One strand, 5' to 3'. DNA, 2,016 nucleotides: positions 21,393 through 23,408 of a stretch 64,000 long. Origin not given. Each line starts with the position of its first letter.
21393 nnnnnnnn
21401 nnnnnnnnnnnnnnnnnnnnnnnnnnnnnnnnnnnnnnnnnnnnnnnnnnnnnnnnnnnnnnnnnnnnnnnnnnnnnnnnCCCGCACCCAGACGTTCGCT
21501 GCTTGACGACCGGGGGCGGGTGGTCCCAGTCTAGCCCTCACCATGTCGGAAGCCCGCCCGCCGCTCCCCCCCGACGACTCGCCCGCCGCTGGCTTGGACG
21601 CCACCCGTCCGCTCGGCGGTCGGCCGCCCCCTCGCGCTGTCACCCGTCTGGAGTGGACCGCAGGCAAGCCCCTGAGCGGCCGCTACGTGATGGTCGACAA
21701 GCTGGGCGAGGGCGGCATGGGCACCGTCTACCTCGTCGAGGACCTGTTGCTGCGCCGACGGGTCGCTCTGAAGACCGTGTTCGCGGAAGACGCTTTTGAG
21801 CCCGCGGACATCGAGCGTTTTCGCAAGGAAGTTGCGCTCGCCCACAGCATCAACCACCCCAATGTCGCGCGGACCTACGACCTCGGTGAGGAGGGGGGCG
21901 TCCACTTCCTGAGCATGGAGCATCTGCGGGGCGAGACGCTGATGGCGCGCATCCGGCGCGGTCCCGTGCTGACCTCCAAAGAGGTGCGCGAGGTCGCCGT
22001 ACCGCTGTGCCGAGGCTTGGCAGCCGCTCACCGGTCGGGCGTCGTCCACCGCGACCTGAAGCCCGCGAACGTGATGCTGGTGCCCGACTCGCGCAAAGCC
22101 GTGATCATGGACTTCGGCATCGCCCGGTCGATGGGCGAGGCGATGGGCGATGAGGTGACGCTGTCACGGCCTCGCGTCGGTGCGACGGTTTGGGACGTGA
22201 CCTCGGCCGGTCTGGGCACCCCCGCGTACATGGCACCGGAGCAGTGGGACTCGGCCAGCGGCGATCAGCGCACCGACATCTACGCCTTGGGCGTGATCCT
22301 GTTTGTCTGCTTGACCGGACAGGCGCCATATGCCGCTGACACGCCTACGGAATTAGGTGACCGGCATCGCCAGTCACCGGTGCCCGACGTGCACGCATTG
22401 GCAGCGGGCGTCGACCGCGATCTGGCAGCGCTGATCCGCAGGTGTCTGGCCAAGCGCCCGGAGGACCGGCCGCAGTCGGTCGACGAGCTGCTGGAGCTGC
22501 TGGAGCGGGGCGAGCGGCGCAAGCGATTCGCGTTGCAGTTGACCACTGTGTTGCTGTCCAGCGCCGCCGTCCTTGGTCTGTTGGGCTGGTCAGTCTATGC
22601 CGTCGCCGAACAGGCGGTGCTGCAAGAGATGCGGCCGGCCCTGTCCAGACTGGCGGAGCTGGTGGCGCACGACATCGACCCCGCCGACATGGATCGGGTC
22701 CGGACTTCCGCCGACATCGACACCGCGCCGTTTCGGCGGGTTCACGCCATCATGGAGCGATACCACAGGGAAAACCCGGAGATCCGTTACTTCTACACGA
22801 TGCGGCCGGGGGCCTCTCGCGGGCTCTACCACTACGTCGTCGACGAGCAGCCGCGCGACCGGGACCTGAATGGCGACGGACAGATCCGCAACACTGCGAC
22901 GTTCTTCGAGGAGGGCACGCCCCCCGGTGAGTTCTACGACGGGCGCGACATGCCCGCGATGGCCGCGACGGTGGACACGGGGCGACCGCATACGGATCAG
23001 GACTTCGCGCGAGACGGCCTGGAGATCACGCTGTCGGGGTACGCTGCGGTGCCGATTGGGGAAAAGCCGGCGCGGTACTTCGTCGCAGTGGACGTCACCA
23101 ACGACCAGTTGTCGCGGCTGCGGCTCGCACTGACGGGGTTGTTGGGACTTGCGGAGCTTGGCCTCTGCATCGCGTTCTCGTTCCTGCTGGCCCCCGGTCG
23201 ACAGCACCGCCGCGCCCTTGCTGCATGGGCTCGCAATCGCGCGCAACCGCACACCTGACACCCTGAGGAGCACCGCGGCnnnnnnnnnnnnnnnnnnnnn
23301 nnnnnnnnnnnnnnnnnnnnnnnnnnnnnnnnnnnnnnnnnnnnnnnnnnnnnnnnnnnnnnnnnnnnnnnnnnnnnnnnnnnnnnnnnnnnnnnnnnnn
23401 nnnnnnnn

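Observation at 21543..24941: Tandem paralogous Ser/Thr kinases with kinase-TM-sensor-TM topology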

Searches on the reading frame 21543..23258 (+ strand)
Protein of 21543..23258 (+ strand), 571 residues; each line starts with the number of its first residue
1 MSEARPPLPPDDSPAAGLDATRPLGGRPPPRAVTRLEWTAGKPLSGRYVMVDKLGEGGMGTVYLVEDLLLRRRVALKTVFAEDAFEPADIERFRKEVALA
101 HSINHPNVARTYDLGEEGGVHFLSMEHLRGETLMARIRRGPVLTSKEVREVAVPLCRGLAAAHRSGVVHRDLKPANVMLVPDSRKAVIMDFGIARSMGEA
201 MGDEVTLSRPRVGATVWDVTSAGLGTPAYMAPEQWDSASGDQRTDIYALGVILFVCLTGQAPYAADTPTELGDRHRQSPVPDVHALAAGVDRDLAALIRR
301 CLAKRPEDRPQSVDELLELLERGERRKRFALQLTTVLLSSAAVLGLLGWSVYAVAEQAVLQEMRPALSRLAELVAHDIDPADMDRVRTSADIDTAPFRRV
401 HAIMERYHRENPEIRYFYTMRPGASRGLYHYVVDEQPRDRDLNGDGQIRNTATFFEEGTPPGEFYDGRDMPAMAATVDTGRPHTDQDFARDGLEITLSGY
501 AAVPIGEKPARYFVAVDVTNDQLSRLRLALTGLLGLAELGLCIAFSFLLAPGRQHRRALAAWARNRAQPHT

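Call 3: search_protein_families(library=pfam, proteins=[window:21543-23258:+], max_evalue=1)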
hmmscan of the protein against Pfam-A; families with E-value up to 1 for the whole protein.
window:21543-23258:+ (571 aa): 6 families
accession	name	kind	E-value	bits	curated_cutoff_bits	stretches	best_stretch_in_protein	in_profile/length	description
PF00069.31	Pkinase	-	1.8e-44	152.6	31.7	1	48-311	1-253/263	Protein kinase domain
PF07714.23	PK_Tyr_Ser-Thr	-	1.4e-24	87.3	23.1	1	50-311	3-250/258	Protein tyrosine and serine/threonine kinase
PF01636.29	APH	-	0.00018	21.8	23.2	2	161-194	164-197/239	Phosphotransferase enzyme family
PF03109.22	ABC1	-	0.00033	20.3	22.9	1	86-200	113-220/244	ABC1 atypical kinase-like domain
PF19974.5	TCAD9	-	0.02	14.5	40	1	162-203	294-333/429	Ternary complex associated domain 9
PF14340.12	DUF4395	-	0.14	13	24.5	1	323-355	69-101/130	Domain of unknown function (DUF4395)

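Call 9: search_protein_families(library=ncbifam, proteins=[window:21543-23258:+], max_evalue=1)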
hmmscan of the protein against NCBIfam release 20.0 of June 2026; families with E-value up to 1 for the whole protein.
window:21543-23258:+ (571 aa): 24 families
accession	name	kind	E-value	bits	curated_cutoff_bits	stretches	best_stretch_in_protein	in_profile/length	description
NF033483.0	PknB_PASTA_kin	equivalog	1.2e-75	255.6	450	1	41-327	2-272/563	Stk1 family PASTA domain-containing Ser/Thr kinase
NF047741.1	antiphage_MADS6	equivalog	1.8e-43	149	460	2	143-325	296-462/612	methylation-associated defense system protein kinase MAD6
NF052427.1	StpK7MSMEG_1200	equivalog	5.3e-43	147.4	900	1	46-318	7-263/601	serine/threonine protein kinase StpK7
NF009651.0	PRK13184.1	equivalog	6e-40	137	839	1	46-321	2-288/932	serine/threonine-protein kinase PknD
TIGR03903.1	TOMM_kin_cyc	equivalog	1.5e-36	125.8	705.75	1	72-318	4-242/1267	TOMM system kinase/cyclase fusion protein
NF038150.1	lanthi_synth_IV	equivalog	2.6e-30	105.4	650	1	35-346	181-460/851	class IV lanthionine synthetase LanL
NF053615.1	SerThrKinAfsKStmc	equivalog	8.9e-29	100.7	1300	1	47-314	14-259/809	protein serine/threonine kinase AfsK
NF033442.0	BREX_PglW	equivalog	1.9e-28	98.8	990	2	36-196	502-662/1391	BREX system serine/threonine kinase PglW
NF038151.1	lanthi_synth_III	equivalog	1.8e-12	46.5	575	1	58-261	232-427/833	class III lanthionine synthetase LanKC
NF058632.1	SerThrKinPrkT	equivalog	9.7e-10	37.9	280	1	40-201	15-172/322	serine/threonine protein kinase PrkT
TIGR03724.2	arch_bud32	equivalog_domain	7.6e-07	28.8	125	1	92-198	39-135/193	KEOPS complex kinase/ATPase Bud32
NF043056.1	T4SS_LegK1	equivalog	4.2e-06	25.6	550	1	166-253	209-280/516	Dot/Icm T4SS effector kinase LegK1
NF007174.0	PRK09605.1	equivalog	4.5e-05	22.1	447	1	91-197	381-476/535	bifunctional N(6)-L-threonylcarbamoyladenine synthase/serine/threonine protein kinase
NF011463.0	PRK14879.1-4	equivalog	0.00053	19.5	188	1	122-195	94-161/237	Kae1-associated kinase Bud32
NF011461.0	PRK14879.1-2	equivalog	0.00094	19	372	1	123-195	80-147/225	Kae1-associated kinase Bud32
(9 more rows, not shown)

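Call 24: find_encoding_contigs(protein=window:21543-23258:+, flank=10000, max_places=4)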
Protein window:21543-23258:+ (571 aa): 19 contigs read that carry it; 4 places shown.
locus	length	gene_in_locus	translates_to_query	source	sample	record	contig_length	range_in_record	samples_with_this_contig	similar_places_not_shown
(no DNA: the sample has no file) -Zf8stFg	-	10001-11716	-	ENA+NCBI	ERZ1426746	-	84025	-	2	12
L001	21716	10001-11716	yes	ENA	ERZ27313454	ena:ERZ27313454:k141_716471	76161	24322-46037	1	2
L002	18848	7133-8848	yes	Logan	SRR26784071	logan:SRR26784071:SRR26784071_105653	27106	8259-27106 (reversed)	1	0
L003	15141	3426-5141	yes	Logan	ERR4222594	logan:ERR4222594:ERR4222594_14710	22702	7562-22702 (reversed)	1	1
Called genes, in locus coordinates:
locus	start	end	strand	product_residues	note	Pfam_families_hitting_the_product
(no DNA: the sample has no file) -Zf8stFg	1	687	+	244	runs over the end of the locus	-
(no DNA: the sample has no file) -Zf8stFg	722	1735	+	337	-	PF01030:Recep_L_domain (faint)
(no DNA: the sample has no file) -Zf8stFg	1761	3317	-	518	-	-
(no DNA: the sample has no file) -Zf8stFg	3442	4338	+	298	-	PF02016:Peptidase_S66, PF17676:Peptidase_S66C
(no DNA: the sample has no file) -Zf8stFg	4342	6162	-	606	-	PF00664:ABC_membrane, PF00005:ABC_tran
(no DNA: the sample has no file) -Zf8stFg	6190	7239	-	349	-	PF04371:PAD_porph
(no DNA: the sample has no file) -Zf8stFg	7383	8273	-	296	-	PF00795:CN_hydrolase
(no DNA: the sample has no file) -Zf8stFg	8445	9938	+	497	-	PF02445:NadA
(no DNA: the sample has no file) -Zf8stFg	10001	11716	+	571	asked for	PF00069:Pkinase, PF07714:PK_Tyr_Ser-Thr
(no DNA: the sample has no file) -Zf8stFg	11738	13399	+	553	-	PF00069:Pkinase, PF07714:PK_Tyr_Ser-Thr, PF01636:APH (faint), PF03109:ABC1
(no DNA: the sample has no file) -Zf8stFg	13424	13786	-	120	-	PF06155:GBBH-like_N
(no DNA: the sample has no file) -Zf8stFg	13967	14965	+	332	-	PF02685:Glucokinase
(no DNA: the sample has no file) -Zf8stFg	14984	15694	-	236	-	PF03167:UDG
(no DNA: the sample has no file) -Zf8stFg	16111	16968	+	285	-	PF01408:GFO_IDH_MocA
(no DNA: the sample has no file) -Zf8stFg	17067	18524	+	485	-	-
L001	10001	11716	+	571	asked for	PF00069:Pkinase, PF07714:PK_Tyr_Ser-Thr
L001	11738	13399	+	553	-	PF00069:Pkinase, PF07714:PK_Tyr_Ser-Thr, PF01636:APH (faint), PF03109:ABC1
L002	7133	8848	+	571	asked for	PF00069:Pkinase, PF07714:PK_Tyr_Ser-Thr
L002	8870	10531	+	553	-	PF00069:Pkinase, PF07714:PK_Tyr_Ser-Thr, PF01636:APH (faint), PF03109:ABC1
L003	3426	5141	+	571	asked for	PF00069:Pkinase, PF07714:PK_Tyr_Ser-Thr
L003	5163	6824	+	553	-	PF00069:Pkinase, PF07714:PK_Tyr_Ser-Thr, PF01636:APH (faint), PF03109:ABC1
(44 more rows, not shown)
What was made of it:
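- Checked: Independent gene callers made the same calls on identical metagenome contigs (call 24).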

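Call 25: find_related_loci(query=window:21543-23255:+, collection=genome_contigs, flank=8000)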
Query window:21543-23255:+ (571 aa) in genome_contigs; peptide patterns used: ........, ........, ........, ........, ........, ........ (x = any residue, [..] = any of these).
507 stretches matched a pattern; 375 encode a relative of the query (tblastn E <= 1e-3); the best 80 are kept; 79 distinct loci.
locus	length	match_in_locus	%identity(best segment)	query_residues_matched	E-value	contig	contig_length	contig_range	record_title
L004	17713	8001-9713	98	1-571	0e+0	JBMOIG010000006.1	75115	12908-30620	MAG: Myxococcota bacterium isolate Deming_bin.407 contig492, whole genome shotgun sequence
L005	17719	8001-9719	94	1-571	0e+0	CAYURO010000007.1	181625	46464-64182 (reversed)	MAG TPA_asm: uncultured Enterobacteriaceae bacterium isolate SRP272421_co4_693 genome assembly, contig: NODE_39_length_1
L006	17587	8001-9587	59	29-546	0e+0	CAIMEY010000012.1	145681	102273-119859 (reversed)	MAG: uncultured Myxococcales bacterium isolate Umea_bin-05835 genome assembly, contig: bin-05835:012/123, whole genome s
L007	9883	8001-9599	55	28-559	0e+0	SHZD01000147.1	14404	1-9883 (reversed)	MAG: Myxococcales bacterium isolate Baikal-deep-G136 BACOMB-C20250, whole genome shotgun sequence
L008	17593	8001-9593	57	31-566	0e+0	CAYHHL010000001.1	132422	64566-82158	MAG TPA_asm: uncultured Enterobacteriaceae bacterium isolate ERP119702_co1_145 genome assembly, contig: NODE_66_length_1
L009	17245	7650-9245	56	27-559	0e+0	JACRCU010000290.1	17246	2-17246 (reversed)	MAG: Deltaproteobacteria bacterium isolate NC_groundwater_1654_Pr3_B-0.1um_9_b SR-2_scaffold_141_2086878, whole genome s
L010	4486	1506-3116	54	28-563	0e+0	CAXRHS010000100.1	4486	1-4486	MAG: Myxococcota bacterium isolate CJ01B_8.15 genome assembly, contig: k141_1108668, whole genome shotgun sequence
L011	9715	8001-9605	55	30-563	0e+0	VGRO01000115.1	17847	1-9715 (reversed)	MAG: Deltaproteobacteria bacterium isolate M_DeepCast_65m_m1_011 M_DeepCast_65m_m1_011_Ga0194120_10005823, whole genome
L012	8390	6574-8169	58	27-559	0e+0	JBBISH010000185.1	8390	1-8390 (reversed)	MAG: Myxococcales bacterium isolate STS170223_bin_369 NODE_3813_length_8390_cov_1.70919, whole genome shotgun sequence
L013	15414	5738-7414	53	8-560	0e+0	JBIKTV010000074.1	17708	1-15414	MAG: Myxococcota bacterium isolate ME2015-07-30_3300044647_group6_bin219 Rohwer_bin1498_scaffold_1057_c1, whole genome s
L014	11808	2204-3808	54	30-563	0e+0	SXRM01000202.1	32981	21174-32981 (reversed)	MAG: Proteobacteria bacterium isolate F1-140-MAGs058 F1-140__c259550, whole genome shotgun sequence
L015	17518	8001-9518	54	36-548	1e-175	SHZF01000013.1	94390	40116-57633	MAG: Myxococcales bacterium isolate Baikal-deep-G138 BACOMB-C628, whole genome shotgun sequence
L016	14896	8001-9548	53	41-557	2e-166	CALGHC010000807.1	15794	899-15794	MAG TPA_asm: uncultured Myxococcales bacterium isolate ERR2206756_bin.84_CONCOCT_v1.1_MAG genome assembly, contig: ERZ88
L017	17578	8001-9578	56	33-559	0e+0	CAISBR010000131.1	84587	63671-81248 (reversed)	MAG: uncultured Myxococcales bacterium isolate Ki3-D4_bin-362 genome assembly, contig: bin-362:131/244, whole genome sho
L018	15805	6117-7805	58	2-564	0e+0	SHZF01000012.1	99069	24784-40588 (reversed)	MAG: Myxococcales bacterium isolate Baikal-deep-G138 BACOMB-C538, whole genome shotgun sequence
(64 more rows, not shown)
